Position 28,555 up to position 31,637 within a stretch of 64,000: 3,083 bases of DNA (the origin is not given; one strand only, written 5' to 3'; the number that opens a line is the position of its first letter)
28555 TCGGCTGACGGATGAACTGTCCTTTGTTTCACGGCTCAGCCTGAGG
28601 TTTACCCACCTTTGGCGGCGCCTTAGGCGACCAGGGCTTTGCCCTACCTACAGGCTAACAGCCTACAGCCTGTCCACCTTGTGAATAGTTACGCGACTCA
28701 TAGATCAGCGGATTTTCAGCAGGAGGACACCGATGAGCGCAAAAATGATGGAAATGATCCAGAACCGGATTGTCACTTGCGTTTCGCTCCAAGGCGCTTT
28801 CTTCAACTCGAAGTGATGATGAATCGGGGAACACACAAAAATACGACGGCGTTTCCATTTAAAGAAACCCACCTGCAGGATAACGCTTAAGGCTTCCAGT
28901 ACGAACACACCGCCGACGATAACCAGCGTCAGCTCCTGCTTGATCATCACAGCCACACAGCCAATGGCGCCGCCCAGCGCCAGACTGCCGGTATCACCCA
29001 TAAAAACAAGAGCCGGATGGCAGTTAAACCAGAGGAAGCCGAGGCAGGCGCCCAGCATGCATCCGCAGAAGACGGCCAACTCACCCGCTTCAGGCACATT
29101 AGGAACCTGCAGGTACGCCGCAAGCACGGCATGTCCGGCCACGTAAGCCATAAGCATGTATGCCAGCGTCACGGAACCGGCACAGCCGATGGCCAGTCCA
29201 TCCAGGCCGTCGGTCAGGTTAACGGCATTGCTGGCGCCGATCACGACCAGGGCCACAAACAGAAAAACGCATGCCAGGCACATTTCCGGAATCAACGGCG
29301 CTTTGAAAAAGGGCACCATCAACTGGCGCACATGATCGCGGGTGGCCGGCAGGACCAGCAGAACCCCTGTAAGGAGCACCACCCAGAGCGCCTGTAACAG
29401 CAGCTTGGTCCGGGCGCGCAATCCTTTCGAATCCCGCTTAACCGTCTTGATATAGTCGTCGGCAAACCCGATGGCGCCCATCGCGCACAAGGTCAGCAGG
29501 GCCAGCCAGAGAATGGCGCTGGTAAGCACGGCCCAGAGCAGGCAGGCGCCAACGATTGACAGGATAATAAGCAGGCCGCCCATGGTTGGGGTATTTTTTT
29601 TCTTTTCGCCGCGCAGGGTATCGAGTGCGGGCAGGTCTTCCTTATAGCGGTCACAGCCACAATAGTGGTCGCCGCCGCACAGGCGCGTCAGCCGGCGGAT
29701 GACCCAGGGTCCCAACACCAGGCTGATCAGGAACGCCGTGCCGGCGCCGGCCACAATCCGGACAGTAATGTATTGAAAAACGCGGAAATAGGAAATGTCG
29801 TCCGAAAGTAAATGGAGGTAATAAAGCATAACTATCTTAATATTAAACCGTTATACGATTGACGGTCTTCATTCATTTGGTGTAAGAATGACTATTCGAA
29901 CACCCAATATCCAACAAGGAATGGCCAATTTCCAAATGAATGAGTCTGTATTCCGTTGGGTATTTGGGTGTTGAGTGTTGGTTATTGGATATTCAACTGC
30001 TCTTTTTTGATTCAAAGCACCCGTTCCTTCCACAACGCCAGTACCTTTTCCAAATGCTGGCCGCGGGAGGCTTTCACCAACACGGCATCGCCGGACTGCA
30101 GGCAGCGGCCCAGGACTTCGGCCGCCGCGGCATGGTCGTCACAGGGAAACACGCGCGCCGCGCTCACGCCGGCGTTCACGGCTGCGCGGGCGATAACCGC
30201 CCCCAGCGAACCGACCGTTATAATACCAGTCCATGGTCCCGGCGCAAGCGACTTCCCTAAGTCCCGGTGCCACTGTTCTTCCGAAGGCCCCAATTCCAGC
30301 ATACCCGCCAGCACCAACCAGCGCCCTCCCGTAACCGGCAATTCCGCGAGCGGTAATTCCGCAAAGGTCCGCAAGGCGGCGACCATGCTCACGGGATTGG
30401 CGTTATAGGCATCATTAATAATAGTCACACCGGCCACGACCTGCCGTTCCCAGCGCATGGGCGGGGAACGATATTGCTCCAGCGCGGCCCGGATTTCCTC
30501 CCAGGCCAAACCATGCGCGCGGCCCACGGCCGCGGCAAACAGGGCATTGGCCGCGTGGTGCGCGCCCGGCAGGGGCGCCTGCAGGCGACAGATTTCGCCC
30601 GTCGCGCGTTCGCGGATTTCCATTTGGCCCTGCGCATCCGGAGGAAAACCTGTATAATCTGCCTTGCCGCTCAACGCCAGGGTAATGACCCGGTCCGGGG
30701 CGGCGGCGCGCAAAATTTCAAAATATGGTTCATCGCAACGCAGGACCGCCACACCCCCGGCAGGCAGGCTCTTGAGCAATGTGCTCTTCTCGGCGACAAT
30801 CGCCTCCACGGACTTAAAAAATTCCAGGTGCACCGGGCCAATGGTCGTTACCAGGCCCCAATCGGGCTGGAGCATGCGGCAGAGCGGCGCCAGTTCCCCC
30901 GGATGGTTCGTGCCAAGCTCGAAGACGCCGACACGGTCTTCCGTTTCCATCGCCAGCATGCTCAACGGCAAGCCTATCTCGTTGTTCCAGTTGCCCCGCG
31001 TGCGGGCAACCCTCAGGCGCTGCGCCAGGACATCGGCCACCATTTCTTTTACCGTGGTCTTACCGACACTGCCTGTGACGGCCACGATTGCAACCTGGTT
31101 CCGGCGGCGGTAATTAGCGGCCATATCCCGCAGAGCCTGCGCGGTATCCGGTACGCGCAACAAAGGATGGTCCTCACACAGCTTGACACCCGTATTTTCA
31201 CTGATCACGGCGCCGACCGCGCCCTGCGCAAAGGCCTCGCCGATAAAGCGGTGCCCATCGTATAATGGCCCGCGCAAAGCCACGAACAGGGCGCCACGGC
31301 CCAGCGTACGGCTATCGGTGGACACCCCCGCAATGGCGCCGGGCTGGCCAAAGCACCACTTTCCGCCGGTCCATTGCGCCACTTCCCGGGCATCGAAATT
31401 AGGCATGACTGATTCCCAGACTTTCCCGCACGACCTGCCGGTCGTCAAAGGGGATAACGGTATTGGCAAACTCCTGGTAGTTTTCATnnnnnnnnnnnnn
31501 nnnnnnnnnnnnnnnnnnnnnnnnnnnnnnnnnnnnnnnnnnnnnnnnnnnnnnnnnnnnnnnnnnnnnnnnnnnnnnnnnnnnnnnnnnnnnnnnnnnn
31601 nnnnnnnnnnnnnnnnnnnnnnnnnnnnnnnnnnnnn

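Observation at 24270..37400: Atypically fragmented dcw cluster with long structured spacers and missing distal genes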

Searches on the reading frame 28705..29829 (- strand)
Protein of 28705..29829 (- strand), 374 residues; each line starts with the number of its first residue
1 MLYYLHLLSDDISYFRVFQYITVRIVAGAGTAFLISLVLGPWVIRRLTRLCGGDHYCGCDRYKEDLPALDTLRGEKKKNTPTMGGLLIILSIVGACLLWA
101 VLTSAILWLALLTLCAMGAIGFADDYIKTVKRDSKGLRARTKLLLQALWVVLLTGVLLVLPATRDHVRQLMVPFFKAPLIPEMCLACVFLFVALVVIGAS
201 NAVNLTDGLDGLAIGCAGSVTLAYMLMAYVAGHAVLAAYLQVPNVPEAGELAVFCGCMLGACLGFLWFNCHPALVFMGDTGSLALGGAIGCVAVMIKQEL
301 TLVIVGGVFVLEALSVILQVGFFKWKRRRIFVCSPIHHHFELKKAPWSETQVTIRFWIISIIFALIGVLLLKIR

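Call 3: search_protein_families(library=pfam, proteins=[window:28705-29829:-], max_evalue=0.01)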
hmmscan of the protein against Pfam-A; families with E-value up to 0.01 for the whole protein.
window:28705-29829:- (374 aa): 2 families
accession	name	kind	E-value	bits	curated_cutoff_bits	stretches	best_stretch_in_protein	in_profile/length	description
PF00953.26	Glycos_transf_4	-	3.6e-34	118.5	27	1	108-296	2-159/160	Glycosyl transferase family 4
PF10555.14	MraY_sig1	-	3.9e-05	23.4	20.1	1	77-89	1-13/13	Phospho-N-acetylmuramoyl-pentapeptide-transferase signature 1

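Call 8: find_related_loci(query=window:28705-29829:-, collection=genome_contigs, flank=10000)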
Query window:28705-29829:- (374 aa) in genome_contigs; peptide patterns used: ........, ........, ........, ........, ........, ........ (x = any residue, [..] = any of these).
600 stretches matched a pattern (row limit reached: there are more); 586 encode a relative of the query (tblastn E <= 1e-3); the best 80 are kept; 80 distinct loci.
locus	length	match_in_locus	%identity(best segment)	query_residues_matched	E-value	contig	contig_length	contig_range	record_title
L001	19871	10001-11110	92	1-374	0e+0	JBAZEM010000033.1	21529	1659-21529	MAG: Kiritimatiellia bacterium isolate SO_2017_LW3_126 NODE_6358_length_21529_cov_7.669003_LW162_2017, whole genome shot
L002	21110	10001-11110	89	1-374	0e+0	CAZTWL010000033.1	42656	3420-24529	MAG TPA_asm: uncultured Verrucomicrobiota bacterium isolate SRP192927_co3_754 genome assembly, contig: NODE_1560_length_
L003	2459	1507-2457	90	1-322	0e+0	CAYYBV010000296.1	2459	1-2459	MAG TPA_asm: uncultured Verrucomicrobiota bacterium isolate SRP263991_co4_99 genome assembly, contig: NODE_74559_length_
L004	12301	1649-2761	71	1-374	1e-169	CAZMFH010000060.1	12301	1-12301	MAG TPA_asm: uncultured Verrucomicrobiota bacterium isolate SRP263991_co7_842 genome assembly, contig: NODE_9998_length_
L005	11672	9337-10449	69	1-374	2e-169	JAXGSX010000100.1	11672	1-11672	MAG: Kiritimatiellia bacterium isolate AnMBR.bin383 bin383_100, whole genome shotgun sequence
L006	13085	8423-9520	63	1-374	8e-146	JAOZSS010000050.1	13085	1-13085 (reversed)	MAG: Kiritimatiellia bacterium isolate GMC6.metabat2.87 GMC6_4865_length_13085_cov_7.003070, whole genome shotgun sequen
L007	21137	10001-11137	58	1-374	9e-138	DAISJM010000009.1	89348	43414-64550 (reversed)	MAG TPA_asm: Verrucomicrobiota bacterium isolate CTOTU18273 NODE_211_length_89348_cov_6.781103, whole genome shotgun seq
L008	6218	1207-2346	57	1-374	1e-135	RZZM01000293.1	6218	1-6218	MAG: Spartobacteria bacterium isolate INTA.AUR.068 contig-100_6711, whole genome shotgun sequence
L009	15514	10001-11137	59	1-374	5e-135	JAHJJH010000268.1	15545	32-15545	MAG: Verrucomicrobia bacterium isolate Modern_marine_rock_biofilm.mb.29 Modern_marine_rock.mb.29_k141_700156, whole geno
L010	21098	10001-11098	59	1-374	2e-134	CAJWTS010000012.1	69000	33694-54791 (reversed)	MAG TPA_asm: uncultured Verrucomicrobia bacterium isolate ERR599008_bin.48_MetaBAT_v2.12.1_MAG genome assembly, contig:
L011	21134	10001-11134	58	1-374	6e-130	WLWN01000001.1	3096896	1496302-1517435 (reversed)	MAG: Kiritimatiellae bacterium isolate MH-Pat-all_autometa_1-1 scf7180000017253.3096896, whole genome shotgun sequence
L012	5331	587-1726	55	1-374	3e-130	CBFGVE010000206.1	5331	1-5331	MAG TPA_asm: uncultured bacterium isolate SRR17295757_concoct_88 genome assembly, contig: ERZ23398518.20437, whole genom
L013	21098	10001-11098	58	1-374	6e-128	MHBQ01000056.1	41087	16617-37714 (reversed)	MAG: Lentisphaerae bacterium RIFOXYC12_FULL_60_16 rifoxyc3_full_scaffold_191, whole genome shotgun sequence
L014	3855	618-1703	58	1-374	2e-130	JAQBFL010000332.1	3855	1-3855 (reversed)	MAG: bacterium isolate MAG_440_bin-06 440_bin-06_ctg-332, whole genome shotgun sequence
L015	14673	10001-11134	53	1-374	3e-125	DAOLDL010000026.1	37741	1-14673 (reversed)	MAG TPA_asm: Kiritimatiellia bacterium isolate AMR_MDS_0153 NODE_223_length_37741_cov_18.381415, whole genome shotgun se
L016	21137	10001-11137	54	1-374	4e-123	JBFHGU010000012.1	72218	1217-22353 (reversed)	MAG: Pontiella sp. isolate Mix_sand07.2021.05.G.163 k141_538894_length_72218_cov_14.4131, whole genome shotgun sequence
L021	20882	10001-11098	54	1-374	2e-118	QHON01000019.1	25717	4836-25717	MAG: Verrucomicrobia bacterium isolate AV51 14_1009_13_40cm_scaffold_1186_curated, whole genome shotgun sequence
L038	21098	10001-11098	52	1-374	4e-113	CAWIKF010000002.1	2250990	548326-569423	MAG: uncultured Verrucomicrobiae bacterium isolate MFD01213.bin.1.241 genome assembly, contig: contig_620, whole genome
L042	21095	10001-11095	53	1-374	1e-112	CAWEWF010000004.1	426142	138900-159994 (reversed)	MAG: uncultured Verrucomicrobiae bacterium isolate MFD03346.bin.1.96 genome assembly, contig: contig_1452, whole genome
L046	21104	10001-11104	52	1-374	3e-112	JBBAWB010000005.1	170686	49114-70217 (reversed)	MAG: Candidatus Methylacidiphilales bacterium isolate EUL_338 ctg5-EUL_338, whole genome shotgun sequence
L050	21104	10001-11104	51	1-374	6e-111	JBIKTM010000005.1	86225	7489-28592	MAG: Candidatus Methylacidiphilales bacterium isolate ME2015-07-24_3300037520_group6_bin145 Rohwer_bin2629_scaffold_37_c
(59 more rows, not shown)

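Call 17: search_protein_families(library=pfam, proteins=[L002:11342-13321:+, L001:11190-14330:+, L001:14360-15397:+, L001:15470-15994:+, L001:16062-17168:+, L001:17158-17598:+, L001:17621-18364:+, L001:18499-19614:+], max_evalue=0.05)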
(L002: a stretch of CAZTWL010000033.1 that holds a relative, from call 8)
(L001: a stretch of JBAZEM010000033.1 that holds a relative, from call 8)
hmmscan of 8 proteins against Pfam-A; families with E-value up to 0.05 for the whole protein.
L002:11342-13321:+ (659 aa): 0 families

L001:11190-14330:+ (1046 aa): 3 families
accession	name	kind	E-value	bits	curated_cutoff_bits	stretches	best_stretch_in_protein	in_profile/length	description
PF05593.20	RHS_repeat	-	1.6e-57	191.3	22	7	337-373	1-37/38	RHS Repeat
PF25023.1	TEN_YD-shell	-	7e-06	24.8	50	0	269-315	111-157/909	Teneurin YD-shell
PF15283.12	DUF4595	-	0.00034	21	34.2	1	486-695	2-192/202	Domain of unknown function (DUF4595) with porin-like fold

L001:14360-15397:+ (345 aa): 0 families

L001:15470-15994:+ (174 aa): 0 families

L001:16062-17168:+ (368 aa): 1 family
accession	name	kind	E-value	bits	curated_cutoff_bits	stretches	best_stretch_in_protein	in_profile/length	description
PF05593.20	RHS_repeat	-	0.0018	19.1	22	0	5-31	1-29/38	RHS Repeat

L001:17158-17598:+ (146 aa): 0 families

L001:17621-18364:+ (247 aa): 4 families
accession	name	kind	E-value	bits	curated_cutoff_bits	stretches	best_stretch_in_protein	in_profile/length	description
PF04355.18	BamE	-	1.3e-05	25.3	23.2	1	178-223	5-48/71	Outer membrane protein assembly factor BamE domain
PF05593.20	RHS_repeat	-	0.0011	19.8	22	1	4-24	10-30/38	RHS Repeat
PF14172.12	DUF4309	-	0.011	16.1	25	1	182-223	72-114/133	Domain of unknown function (DUF4309)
PF24283.1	DUF7471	-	0.043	14.3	27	0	27-55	17-45/86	Family of unknown function (DUF7471)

L001:18499-19614:+ (371 aa): 0 families

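Call 19: search_protein_families(library=pfam, proteins=[L007:14916-16328:+, L007:16365-17300:+, L011:14977-15498:+, L011:15506-16963:+, L011:16988-17713:+, L013:14518-15141:+, L013:16101-17378:+, L016:14702-15547:+, L016:15562-16239:+, L010:14505-16358:-], max_evalue=0.001)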
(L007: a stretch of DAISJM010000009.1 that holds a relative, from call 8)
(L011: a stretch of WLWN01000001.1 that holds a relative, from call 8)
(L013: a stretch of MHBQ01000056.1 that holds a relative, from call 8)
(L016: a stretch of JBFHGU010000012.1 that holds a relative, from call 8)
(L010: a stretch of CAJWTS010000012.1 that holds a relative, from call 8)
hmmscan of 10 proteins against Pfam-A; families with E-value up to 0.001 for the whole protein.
L007:14916-16328:+ (470 aa): 4 families
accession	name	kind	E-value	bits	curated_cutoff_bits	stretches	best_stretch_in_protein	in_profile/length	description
PF05221.23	AdoHcyase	-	3.8e-149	496.2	25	1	9-469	1-299/299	S-adenosyl-L-homocysteine hydrolase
PF00670.27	AdoHcyase_NAD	-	1.6e-79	266.1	27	1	231-390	1-162/162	S-adenosyl-L-homocysteine hydrolase, NAD binding domain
PF02826.25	2-Hacid_dh_C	-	4e-05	23.5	25.1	1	250-340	33-127/178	D-isomer specific 2-hydroxyacid dehydrogenase, NAD binding domain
PF07991.19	KARI_N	-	0.00013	22.1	20.6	1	251-314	2-66/165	Acetohydroxy acid isomeroreductase, NADPH-binding domain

L007:16365-17300:+ (311 aa): 2 families
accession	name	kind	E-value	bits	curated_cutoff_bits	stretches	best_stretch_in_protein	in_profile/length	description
PF00849.27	PseudoU_synth_2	-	5.9e-22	79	26.8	1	92-253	2-152/152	RNA pseudouridylate synthase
PF01479.30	S4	-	1.5e-05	25.1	22.8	1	17-62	2-48/48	S4 domain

L011:14977-15498:+ (173 aa): 1 family
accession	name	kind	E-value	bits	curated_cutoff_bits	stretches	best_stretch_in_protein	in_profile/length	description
PF05128.17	DUF697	-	9.7e-10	38.9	27.7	1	21-139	18-140/162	Domain of unknown function (DUF697)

L011:15506-16963:+ (485 aa): 2 families
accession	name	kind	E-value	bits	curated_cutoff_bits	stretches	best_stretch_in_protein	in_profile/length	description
PF00501.34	AMP-binding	-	1.8e-36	126.2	29.9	1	46-346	10-384/384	AMP-binding enzyme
PF13193.12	AMP-binding_C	-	1e-07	33.2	24.5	1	392-459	1-66/76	AMP-binding enzyme C-terminal domain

L011:16988-17713:+ (241 aa): 4 families
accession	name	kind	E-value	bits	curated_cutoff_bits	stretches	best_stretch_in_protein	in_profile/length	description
PF13561.12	adh_short_C2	-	6.1e-52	177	27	1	11-240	6-236/236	Enoyl-(Acyl carrier protein) reductase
PF00106.31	adh_short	-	1.4e-49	168.7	26.6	1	2-192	1-192/195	short chain dehydrogenase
PF08659.16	KR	-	7.4e-13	49.2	22.6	1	5-165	4-165/180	KR domain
PF23441.1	SDR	-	3e-09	37.1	27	1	4-239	10-255/258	SDR-like rossmann domain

L013:14518-15141:+ (207 aa): 1 family
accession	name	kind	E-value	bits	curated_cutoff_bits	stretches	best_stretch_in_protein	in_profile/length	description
PF01618.21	MotA_ExbB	-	3.6e-30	104.8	22.9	1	85-188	23-126/127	MotA/TolQ/ExbB proton channel family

L013:16101-17378:+ (425 aa): 0 families

L016:14702-15547:+ (281 aa): 2 families
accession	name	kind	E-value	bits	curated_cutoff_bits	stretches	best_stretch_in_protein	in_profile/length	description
PF10672.15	Methyltrans_SAM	-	2.2e-12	47.3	27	1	60-198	80-210/286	S-adenosylmethionine-dependent methyltransferase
PF03602.21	Cons_hypoth95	-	1.2e-07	32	24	1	90-192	20-122/182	Conserved hypothetical protein 95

L016:15562-16239:+ (225 aa): 1 family
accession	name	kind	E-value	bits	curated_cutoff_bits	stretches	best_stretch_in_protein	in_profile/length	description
PF00849.27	PseudoU_synth_2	-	1.7e-30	106.7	26.8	1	21-171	1-152/152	RNA pseudouridylate synthase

L010:14505-16358:- (617 aa): 7 families
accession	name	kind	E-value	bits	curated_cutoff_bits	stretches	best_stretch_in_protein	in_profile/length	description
PF08275.17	DNAG_N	-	2.9e-40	137.7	26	1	124-256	1-128/128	DNA primase catalytic core, N-terminal domain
PF01807.25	Zn_ribbon_DnaG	-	6e-36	122.6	24.9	1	6-100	2-96/98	CHC2 zinc finger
PF13155.12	Toprim_2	-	4.9e-21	75.3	22.1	1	267-351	2-88/88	Toprim-like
PF13662.12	Toprim_4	-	6.2e-12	46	25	1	266-329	4-74/85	Toprim domain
PF01751.28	Toprim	-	5.6e-08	33.3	23.1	1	266-327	3-78/96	Toprim domain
PF13362.12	Toprim_3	-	1.7e-07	32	27.2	1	266-356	3-94/95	Toprim domain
PF10410.14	DnaB_bind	-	5.2e-07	30.3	20.6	1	371-423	2-54/56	DnaB-helicase binding domain of primase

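Call 51: search_protein_families(library=pfam, proteins=[L046:14445-15542:+, L046:15457-17808:+, L046:17805-18713:+, L046:18656-19597:+, L046:19614-20864:+, L038:19801-21096:+], max_evalue=0.0001)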
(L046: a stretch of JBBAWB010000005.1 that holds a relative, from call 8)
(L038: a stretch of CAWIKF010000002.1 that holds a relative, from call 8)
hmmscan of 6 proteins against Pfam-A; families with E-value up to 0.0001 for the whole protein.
L046:14445-15542:+ (365 aa): 3 families
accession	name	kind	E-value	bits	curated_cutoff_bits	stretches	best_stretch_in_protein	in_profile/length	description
PF04101.22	Glyco_tran_28_C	-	1.9e-38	132.5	22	1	192-350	2-161/166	Glycosyltransferase family 28 C-terminal domain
PF03033.26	Glyco_transf_28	-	9.8e-26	90.9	26.2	1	9-145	2-138/139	Glycosyltransferase family 28 N-terminal domain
PF13579.12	Glyco_trans_4_4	-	3.9e-05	24.5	29.7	1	25-139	10-115/158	Glycosyl transferase 4-like domain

L046:15457-17808:+ (783 aa): 5 families
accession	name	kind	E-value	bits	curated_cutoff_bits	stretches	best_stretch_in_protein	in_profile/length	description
PF02873.21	MurB_C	-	6.6e-27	94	27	1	681-778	1-98/99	UDP-N-acetylenolpyruvoylglucosamine reductase, C-terminal domain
PF01565.28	FAD_binding_4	-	1.7e-21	76.8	26.4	1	517-647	2-138/139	FAD binding domain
PF01225.30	Mur_ligase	-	1.4e-20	73.9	21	1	39-135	1-94/95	Mur ligase family, catalytic domain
PF02875.26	Mur_ligase_C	-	2.4e-16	61.1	28.4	1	340-469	1-127/127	Mur ligase, glutamate ligase domain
PF08245.18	Mur_ligase_M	-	5.6e-16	59.5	24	1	142-318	3-200/200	Mur ligase middle domain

L046:17805-18713:+ (302 aa): 4 families
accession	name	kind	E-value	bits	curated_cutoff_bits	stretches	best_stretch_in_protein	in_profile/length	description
PF07478.18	Dala_Dala_lig_C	-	4.2e-49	167.3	24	1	127-290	38-204/204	D-ala D-ala ligase C-terminus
PF01820.27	Dala_Dala_lig_N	-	1e-17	65.2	34.6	2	49-87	83-121/121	D-ala D-ala ligase N-terminus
PF02655.19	ATP-grasp_3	-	1.3e-07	32.2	23.2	1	97-260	3-155/160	ATP-grasp domain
PF13535.11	ATP-grasp_4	-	6.6e-07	29.5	27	1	127-261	4-151/160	ATP-grasp domain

L046:18656-19597:+ (313 aa): 1 family
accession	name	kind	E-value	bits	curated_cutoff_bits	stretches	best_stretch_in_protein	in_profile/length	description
PF08478.15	POTRA_1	-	6.7e-13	49.2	23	1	96-163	2-69/69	POTRA domain, FtsQ-type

L046:19614-20864:+ (416 aa): 4 families
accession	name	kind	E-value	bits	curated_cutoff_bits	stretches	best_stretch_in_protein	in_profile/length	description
PF14450.12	FtsA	-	1.4e-29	103.5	31.8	1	212-379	1-127/127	Cell division protein FtsA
PF06723.19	MreB_Mbl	-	9.5e-12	44.8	27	1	207-356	143-303/327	MreB/Mbl protein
PF02491.25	SHS2_FTSA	-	1.4e-08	35.4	25.4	1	87-167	1-79/79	SHS2 domain inserted in FTSA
PF11104.14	PilM_2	-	1.8e-06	27.6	27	1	166-265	131-236/340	Type IV pilus assembly protein PilM;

L038:19801-21096:+ (432 aa): 4 families
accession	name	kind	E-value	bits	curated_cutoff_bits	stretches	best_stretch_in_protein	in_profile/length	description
PF14450.12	FtsA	-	5.3e-35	121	31.8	1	244-411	2-127/127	Cell division protein FtsA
PF02491.25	SHS2_FTSA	-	2.9e-23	82.4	25.4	1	119-197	1-78/79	SHS2 domain inserted in FTSA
PF06723.19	MreB_Mbl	-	1.6e-17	63.8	27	1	225-392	130-307/327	MreB/Mbl protein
PF06277.17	EutA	-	3.1e-05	23.5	27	1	237-281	140-184/475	Ethanolamine utilisation protein EutA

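Call 59: search_protein_families(library=ncbifam, proteins=[L002:11342-13321:+], max_evalue=0.01)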
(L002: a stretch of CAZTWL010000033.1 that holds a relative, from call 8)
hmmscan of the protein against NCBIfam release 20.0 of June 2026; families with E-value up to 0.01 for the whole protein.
L002:11342-13321:+ (659 aa): 0 families

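Call 102: search_protein_families(library=pfam, proteins=[L021:12438-13031:+, L050:12449-13303:+, L042:12535-13605:+], max_evalue=0.05)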
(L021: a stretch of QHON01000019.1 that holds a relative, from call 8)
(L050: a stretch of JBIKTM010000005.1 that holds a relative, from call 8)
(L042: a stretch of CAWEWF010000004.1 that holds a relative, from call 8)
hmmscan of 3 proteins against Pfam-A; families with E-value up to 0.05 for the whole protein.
L021:12438-13031:+ (197 aa): 2 families
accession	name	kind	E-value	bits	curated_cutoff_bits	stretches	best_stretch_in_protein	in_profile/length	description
PF01476.26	LysM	-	1.3e-12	47.9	20.9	1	143-186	1-43/43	LysM domain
PF23446.1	LysM1_NFP_LYK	-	0.00067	20.9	36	1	150-186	17-54/60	NFP/LYK LysM1 domain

L050:12449-13303:+ (284 aa): 7 families
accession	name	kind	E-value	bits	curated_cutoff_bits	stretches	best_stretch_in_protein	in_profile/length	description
PF01476.26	LysM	-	4.6e-30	103.7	20.9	2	210-253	1-43/43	LysM domain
PF23473.1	LysM3_LYK4_5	-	7.4e-08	32.8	29.3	1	209-240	4-35/48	LYK4/5 LysM3 domain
PF23472.1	LysM2_CERK1_LYK3_4_5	-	1.2e-06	28.8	27.4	1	209-253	7-54/56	LYK3/4/5 LysM2 domain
PF23446.1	LysM1_NFP_LYK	-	1.4e-05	26.3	36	0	217-253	17-54/60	NFP/LYK LysM1 domain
PF23577.1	LysM_RLK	-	0.00017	22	27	0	209-237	2-30/44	LysM domain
PF00570.28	HRDC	-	0.0016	18.8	23.8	0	131-163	24-56/68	HRDC domain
PF22310.2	NMB0315_dom_I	-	0.034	14.9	27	0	212-237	8-33/83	NMB0315-like, domain I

L042:12535-13605:+ (356 aa): 8 families
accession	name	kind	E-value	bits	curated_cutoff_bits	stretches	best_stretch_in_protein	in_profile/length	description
PF01476.26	LysM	-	2.6e-43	146.1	20.9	3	188-230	1-43/43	LysM domain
PF23473.1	LysM3_LYK4_5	-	1.1e-13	51.4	29.3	2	187-220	4-37/48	LYK4/5 LysM3 domain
PF23446.1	LysM1_NFP_LYK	-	5.3e-11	43.7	36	1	106-143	17-55/60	NFP/LYK LysM1 domain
PF23472.1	LysM2_CERK1_LYK3_4_5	-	5.8e-08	33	27.4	0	187-230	7-54/56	LYK3/4/5 LysM2 domain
PF04225.17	LysM_OapA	-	8.2e-05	23.1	22.3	0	96-142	2-52/85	Opacity-associated protein A LysM-like domain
PF23457.1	LysM2_NFP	-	0.00032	21.2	36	0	98-142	7-54/56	NFP LysM2 domain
PF23577.1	LysM_RLK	-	0.0016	18.9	27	0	188-212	3-27/44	LysM domain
PF23462.1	LysM3_NFP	-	0.0097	16.9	28.1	0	191-216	8-33/48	NFP LysM3 domain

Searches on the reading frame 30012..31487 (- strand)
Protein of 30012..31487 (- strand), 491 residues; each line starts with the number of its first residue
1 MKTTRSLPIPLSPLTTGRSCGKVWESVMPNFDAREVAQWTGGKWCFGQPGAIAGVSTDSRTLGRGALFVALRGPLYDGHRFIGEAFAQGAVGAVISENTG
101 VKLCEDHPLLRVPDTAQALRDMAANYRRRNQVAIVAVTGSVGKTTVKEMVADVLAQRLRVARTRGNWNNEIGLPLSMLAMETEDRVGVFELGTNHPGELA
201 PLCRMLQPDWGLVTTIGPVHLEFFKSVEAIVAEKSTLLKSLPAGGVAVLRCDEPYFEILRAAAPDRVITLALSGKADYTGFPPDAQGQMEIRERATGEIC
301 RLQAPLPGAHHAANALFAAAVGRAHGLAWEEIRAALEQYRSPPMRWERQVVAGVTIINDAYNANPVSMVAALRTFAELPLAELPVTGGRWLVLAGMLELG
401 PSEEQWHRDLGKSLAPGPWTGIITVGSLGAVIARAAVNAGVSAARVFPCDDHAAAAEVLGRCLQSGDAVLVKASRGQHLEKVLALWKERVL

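Call 3: search_protein_families(library=pfam, proteins=[window:30012-31487:-], max_evalue=0.01)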
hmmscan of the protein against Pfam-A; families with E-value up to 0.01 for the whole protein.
window:30012-31487:- (491 aa): 3 families
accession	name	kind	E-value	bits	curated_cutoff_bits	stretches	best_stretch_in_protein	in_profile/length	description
PF08245.18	Mur_ligase_M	-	3.2e-38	132.2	24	1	137-321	1-199/200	Mur ligase middle domain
PF02875.26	Mur_ligase_C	-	2.1e-16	61.4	28.4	1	345-475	2-127/127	Mur ligase, glutamate ligase domain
PF01225.30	Mur_ligase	-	8.5e-08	32.9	21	1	52-127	2-95/95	Mur ligase family, catalytic domain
